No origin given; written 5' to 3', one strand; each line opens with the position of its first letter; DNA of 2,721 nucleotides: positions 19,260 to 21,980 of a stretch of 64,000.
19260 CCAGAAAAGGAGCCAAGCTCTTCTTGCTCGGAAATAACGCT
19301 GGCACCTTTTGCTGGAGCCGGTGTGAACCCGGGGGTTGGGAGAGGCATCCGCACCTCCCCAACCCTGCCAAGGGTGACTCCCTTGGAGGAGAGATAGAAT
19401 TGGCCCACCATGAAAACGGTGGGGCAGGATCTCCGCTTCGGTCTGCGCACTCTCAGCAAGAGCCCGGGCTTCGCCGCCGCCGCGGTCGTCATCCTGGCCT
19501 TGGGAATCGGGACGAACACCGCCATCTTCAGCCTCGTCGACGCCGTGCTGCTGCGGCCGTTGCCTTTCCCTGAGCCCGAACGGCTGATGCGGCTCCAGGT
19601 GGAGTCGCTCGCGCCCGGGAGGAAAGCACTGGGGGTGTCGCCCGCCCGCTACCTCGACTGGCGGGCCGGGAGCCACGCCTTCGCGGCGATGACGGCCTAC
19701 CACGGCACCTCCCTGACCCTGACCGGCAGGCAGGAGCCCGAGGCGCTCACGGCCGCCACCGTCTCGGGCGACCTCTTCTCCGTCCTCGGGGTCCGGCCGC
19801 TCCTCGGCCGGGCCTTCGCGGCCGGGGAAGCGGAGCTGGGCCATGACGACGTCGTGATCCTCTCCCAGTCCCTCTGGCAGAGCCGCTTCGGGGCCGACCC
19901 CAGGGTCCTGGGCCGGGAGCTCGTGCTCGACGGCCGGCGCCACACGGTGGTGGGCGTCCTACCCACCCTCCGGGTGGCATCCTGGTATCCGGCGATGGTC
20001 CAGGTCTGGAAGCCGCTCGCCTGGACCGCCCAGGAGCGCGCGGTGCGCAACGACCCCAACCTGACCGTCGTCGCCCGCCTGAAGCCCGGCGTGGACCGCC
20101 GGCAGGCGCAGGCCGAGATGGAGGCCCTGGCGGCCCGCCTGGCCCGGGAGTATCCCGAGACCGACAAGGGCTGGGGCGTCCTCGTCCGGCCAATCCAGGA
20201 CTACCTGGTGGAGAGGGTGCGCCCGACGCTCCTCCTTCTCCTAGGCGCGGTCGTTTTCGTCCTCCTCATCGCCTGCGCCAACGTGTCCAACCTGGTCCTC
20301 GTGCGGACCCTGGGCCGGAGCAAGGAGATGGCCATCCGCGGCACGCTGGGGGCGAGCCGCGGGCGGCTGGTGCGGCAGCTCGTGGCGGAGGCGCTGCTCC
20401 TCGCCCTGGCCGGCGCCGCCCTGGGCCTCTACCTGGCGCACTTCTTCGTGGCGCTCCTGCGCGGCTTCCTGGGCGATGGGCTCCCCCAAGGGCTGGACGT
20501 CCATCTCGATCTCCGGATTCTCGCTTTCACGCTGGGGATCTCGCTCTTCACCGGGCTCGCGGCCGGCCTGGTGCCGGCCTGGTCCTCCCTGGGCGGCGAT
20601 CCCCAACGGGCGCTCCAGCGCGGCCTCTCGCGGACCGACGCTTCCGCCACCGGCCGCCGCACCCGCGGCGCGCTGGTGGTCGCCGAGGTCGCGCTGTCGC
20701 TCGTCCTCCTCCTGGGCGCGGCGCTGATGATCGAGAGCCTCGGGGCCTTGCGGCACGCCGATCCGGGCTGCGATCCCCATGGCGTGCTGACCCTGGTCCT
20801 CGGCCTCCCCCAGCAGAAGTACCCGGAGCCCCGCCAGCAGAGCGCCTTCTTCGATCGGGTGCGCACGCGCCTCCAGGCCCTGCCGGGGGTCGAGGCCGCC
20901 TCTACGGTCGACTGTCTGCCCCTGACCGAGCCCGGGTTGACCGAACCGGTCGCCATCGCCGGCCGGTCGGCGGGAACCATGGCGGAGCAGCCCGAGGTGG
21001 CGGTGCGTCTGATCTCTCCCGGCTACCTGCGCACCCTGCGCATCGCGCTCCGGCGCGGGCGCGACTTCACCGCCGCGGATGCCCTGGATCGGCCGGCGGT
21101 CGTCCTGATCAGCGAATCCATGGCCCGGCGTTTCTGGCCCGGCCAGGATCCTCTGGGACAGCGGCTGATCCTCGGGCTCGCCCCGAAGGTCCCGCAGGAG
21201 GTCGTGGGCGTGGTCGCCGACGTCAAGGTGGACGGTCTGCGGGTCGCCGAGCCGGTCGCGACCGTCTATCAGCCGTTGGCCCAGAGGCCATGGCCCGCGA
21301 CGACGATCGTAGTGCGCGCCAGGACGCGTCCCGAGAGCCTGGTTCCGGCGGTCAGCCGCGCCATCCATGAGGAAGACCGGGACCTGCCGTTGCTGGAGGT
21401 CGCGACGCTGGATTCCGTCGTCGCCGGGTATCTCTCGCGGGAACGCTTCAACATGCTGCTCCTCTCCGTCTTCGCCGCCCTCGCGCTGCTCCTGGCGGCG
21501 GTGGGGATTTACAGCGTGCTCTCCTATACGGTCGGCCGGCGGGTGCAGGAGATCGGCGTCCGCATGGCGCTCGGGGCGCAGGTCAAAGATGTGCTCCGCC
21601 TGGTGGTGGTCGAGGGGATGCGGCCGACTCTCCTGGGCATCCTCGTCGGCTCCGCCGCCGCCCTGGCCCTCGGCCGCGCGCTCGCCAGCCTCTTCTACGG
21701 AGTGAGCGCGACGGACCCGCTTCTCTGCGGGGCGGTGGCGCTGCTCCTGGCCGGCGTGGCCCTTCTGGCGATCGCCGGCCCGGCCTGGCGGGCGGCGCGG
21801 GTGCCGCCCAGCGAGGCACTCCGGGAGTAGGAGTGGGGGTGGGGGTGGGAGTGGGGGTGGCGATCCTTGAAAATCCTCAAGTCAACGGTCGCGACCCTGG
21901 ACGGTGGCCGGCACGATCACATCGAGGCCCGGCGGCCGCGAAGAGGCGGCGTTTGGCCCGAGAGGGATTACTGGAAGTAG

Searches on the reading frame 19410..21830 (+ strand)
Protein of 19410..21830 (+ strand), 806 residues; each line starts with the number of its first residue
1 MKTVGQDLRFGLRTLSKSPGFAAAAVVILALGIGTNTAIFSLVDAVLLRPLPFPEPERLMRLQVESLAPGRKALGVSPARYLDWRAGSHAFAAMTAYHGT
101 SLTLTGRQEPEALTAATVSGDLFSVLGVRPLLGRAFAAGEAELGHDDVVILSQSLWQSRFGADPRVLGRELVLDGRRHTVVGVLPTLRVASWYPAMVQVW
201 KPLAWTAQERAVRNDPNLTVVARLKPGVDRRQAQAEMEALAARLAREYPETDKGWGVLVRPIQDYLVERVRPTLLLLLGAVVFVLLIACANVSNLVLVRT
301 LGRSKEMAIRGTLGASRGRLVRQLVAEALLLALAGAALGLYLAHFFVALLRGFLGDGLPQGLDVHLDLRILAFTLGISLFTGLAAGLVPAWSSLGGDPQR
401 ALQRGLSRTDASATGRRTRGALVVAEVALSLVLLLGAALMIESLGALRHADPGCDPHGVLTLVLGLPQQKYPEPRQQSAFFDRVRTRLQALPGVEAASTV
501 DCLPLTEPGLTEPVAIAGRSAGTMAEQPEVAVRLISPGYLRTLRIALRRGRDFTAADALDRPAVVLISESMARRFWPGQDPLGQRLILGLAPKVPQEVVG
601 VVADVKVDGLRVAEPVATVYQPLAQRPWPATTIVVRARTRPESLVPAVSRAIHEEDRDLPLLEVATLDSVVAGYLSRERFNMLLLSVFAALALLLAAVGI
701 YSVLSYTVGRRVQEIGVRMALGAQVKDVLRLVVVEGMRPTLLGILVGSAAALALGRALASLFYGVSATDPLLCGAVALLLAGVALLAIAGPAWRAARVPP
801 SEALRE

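Call 8: search_protein_families(library=pfam, max_evalue=1, proteins=[window:19410-21827:+])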
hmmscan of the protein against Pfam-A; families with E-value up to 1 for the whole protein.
window:19410-21827:+ (806 aa): 3 families
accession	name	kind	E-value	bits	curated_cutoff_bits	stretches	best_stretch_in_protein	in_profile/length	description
PF12704.14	MacB_PCD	-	1.1e-37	130.8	27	2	23-240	2-207/207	MacB-like periplasmic core domain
PF02687.27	FtsX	-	2.1e-24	86.3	25.5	2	687-800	2-120/120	FtsX-like permease C-terminal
PF14209.11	DUF4321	-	0.052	13.8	27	1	353-379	3-31/48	Domain of unknown function (DUF4321)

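Call 9: search_protein_families(library=ncbifam, max_evalue=1, proteins=[window:19410-21827:+])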
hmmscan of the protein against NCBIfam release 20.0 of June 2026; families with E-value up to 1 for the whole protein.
window:19410-21827:+ (806 aa): 8 families
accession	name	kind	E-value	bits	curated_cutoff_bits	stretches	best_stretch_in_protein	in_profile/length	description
TIGR03434.1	ADOP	subfamily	3.4e-278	925.1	622.3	1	5-806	2-802/803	ADOP family duplicated permease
NF007826.0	PRK10535.1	equivalog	3.8e-34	118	966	2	112-404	366-647/648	macrolide ABC transporter ATP-binding protein/permease MacB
TIGR02212.1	lolCE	equivalog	2.6e-07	29.9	362.45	2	281-350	273-342/411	lipoprotein-releasing ABC transporter permease subunit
NF038008.1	ABC_perm_DarB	equivalog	0.0019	16.2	700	1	273-347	272-346/777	darobactin export ABC transporter permease subunit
TIGR02213.1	lolE_release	exception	0.0087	14.9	540.35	1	280-343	272-335/411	lipoprotein-releasing ABC transporter permease subunit LolE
NF041854.1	ABC_perm_YbbP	equivalog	0.0094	13.9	999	1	274-407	242-373/806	putative ABC transporter permease subunit YbbP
NF008357.0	PRK11146.1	exception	0.012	14.5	439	1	280-343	275-338/414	lipoprotein-releasing ABC transporter permease subunit LolE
NF008076.0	PRK10814.1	exception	0.11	11.4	473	1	685-805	267-397/399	lipoprotein-releasing ABC transporter permease subunit LolC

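Call 15: find_encoding_contigs(protein=window:19410-21830:+, flank=6000, max_places=6)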
Protein window:19410-21830:+ (806 aa): no gene with exactly this product is on record in the collection.

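Call 35: find_homologous_proteins(query=window:19410-21827:+, max_evalue=1e-100)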
Query window:19410-21827:+ (806 aa): 7775 proteins with E <= 1e-100 among 8000 candidates; the best 120 are listed.
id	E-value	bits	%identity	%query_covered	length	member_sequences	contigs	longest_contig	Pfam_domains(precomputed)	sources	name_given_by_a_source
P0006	0.0e+0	1711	100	100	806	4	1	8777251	PF02687.28,PF12704.15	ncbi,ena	-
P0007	0.0e+0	1392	82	100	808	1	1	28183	PF02687.28,PF12704.15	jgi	jgi:predicted permease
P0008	0.0e+0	1392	83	100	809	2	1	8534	PF02687.28,PF12704.15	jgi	jgi:predicted permease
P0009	0.0e+0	1389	82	100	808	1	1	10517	PF02687.28,PF12704.15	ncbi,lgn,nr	ncbi:MAG TPA: ABC transporter permease [Thermoanaerobaculia bacterium]|nr:ABC transporter permease [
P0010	0.0e+0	1388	83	100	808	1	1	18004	PF02687.28,PF12704.15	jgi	jgi:putative ABC transport system permease protein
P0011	0.0e+0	1383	82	100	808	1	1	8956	PF02687.28,PF12704.15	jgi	jgi:putative ABC transport system permease protein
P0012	0.0e+0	1380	82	100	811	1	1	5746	PF02687.28,PF12704.15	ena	-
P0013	0.0e+0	1369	82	100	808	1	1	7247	PF02687.28,PF12704.15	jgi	jgi:putative ABC transport system permease protein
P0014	0.0e+0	1363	80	100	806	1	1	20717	PF02687.28,PF12704.15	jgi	jgi:putative ABC transport system permease protein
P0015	0.0e+0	1361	81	100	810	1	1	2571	PF02687.28,PF12704.15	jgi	-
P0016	0.0e+0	1359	80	100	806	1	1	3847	PF02687.28,PF12704.15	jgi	jgi:predicted permease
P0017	0.0e+0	1358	81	100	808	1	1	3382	PF02687.28,PF12704.15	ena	-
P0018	0.0e+0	1346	80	100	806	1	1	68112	PF02687.28,PF12704.15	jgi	jgi:predicted permease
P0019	0.0e+0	1342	79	100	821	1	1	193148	PF02687.28,PF12704.15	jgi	jgi:putative ABC transport system permease protein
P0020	0.0e+0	1339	79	100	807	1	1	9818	PF02687.28,PF12704.15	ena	-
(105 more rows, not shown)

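Call 36: find_encoding_contigs(protein=P0006, flank=3000, max_places=3)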
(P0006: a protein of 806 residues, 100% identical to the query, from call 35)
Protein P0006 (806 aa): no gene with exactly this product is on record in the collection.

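Call 37: find_encoding_contigs(protein=P0007, flank=7000, max_places=2)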
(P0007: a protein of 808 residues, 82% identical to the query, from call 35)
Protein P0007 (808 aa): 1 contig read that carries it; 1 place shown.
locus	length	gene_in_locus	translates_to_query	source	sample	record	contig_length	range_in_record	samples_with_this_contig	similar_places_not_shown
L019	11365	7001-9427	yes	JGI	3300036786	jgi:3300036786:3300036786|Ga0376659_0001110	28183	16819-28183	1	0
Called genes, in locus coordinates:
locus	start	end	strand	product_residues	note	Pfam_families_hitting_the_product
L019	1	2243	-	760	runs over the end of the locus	PF02225:PA, PF04389:Peptidase_M28, PF04253:TFR_dimer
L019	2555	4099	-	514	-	PF01494:FAD_binding_3, PF04820:Trp_halogenase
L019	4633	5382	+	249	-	-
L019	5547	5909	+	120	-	-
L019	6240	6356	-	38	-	-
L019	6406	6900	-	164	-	PF04191:PEMT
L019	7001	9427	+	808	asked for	PF12704:MacB_PCD, PF02687:FtsX, PF12704:MacB_PCD, PF02687:FtsX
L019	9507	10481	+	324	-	PF04909:Amidohydro_2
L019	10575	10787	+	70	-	-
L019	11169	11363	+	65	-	?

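Call 38: find_encoding_contigs(protein=P0010, flank=7000, max_places=2)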
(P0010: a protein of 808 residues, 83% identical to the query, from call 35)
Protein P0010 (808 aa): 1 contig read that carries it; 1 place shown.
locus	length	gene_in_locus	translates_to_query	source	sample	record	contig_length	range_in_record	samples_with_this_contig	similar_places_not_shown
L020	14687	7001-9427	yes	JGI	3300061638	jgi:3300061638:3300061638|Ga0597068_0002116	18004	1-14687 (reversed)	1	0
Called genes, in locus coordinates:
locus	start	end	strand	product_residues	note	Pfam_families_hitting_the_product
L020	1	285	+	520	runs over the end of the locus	PF13174:TPR_6 (faint), PF07719:TPR_2 (faint), PF13432:TPR_16 (weak), PF14559:TPR_19 (weak)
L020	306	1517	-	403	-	PF04326:SLFN_AlbA_2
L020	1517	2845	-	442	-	PF13173:AAA_14, PF13635:DUF4143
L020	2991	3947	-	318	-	-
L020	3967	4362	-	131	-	PF08818:DUF1801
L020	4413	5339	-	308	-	PF08240:ADH_N (weak), PF00107:ADH_zinc_N, PF13602:ADH_zinc_N_2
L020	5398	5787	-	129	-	PF00903:Glyoxalase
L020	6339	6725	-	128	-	PF00903:Glyoxalase (weak), PF18029:Glyoxalase_6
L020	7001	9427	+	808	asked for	PF12704:MacB_PCD, PF02687:FtsX, PF12704:MacB_PCD, PF02687:FtsX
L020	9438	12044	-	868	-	PF01326:PPDK_N, PF27448:Rph_4th, PF00391:PEP-utilizers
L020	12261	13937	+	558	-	PF00012:HSP70, PF06723:MreB_Mbl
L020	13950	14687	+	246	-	?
